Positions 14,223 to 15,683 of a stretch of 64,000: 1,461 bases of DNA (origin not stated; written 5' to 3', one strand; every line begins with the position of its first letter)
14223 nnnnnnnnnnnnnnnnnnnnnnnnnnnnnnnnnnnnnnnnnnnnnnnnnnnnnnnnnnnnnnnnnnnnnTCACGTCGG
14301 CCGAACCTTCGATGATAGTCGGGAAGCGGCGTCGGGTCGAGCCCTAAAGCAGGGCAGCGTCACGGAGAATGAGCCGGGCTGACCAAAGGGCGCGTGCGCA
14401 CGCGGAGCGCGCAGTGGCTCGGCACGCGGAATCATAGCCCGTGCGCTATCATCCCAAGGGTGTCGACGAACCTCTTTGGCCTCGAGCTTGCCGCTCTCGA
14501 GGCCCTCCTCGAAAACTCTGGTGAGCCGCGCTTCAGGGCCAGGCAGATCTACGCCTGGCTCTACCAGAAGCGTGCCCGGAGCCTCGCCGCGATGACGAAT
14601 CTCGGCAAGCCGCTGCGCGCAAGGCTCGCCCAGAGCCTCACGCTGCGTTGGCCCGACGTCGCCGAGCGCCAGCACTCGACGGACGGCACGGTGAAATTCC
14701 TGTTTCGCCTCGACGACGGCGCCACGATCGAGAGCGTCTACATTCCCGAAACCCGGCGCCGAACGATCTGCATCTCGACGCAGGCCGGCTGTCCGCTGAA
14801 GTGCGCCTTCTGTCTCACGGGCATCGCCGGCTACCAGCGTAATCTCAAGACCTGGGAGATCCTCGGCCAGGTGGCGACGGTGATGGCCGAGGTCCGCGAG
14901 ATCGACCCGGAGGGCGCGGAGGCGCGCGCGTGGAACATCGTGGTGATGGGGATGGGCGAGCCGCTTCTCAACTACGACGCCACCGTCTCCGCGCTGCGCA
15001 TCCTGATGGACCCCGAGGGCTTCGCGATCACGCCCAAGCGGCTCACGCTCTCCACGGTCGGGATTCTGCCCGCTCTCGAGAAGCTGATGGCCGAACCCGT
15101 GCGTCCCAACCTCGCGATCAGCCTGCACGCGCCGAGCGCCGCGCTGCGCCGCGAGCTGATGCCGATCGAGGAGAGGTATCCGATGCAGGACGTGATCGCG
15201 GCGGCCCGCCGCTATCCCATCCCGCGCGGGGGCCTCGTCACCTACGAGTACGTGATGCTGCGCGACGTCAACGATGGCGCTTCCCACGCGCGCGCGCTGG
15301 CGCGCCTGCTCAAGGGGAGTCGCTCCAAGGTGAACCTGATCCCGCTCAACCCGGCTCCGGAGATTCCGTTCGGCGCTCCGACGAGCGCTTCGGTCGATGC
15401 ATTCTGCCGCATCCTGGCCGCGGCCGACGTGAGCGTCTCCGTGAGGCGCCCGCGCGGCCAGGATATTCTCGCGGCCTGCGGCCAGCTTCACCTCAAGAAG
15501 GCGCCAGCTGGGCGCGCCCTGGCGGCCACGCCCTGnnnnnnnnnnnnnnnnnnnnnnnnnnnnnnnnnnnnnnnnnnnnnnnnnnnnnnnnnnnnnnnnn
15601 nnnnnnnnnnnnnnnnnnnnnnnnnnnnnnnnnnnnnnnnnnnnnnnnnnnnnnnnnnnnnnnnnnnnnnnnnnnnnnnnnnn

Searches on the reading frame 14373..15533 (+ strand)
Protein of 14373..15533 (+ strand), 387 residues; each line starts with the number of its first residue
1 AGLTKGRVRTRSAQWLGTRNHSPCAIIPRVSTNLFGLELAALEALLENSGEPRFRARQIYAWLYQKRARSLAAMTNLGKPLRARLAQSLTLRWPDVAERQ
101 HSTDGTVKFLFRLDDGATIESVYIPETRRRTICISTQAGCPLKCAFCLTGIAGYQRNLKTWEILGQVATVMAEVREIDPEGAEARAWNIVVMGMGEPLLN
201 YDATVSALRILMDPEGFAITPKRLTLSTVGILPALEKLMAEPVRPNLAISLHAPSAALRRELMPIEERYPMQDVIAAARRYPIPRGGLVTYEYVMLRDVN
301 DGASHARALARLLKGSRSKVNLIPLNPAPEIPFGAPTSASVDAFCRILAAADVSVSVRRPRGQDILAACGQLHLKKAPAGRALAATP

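Call 75: search_protein_families(library=pfam, proteins=[window:14373-15533:+], max_evalue=0.00001)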
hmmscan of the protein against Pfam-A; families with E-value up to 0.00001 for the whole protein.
window:14373-15533:+ (387 aa): 2 families
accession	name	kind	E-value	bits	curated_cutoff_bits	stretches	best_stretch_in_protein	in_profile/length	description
PF21016.3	RlmN_N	-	1.6e-17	63.4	24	1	32-88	1-57/60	Ribosomal RNA large subunit methyltransferase N-terminal domain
PF04055.27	Radical_SAM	-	2.2e-13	51.2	29.5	1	134-302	1-157/166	Radical SAM superfamily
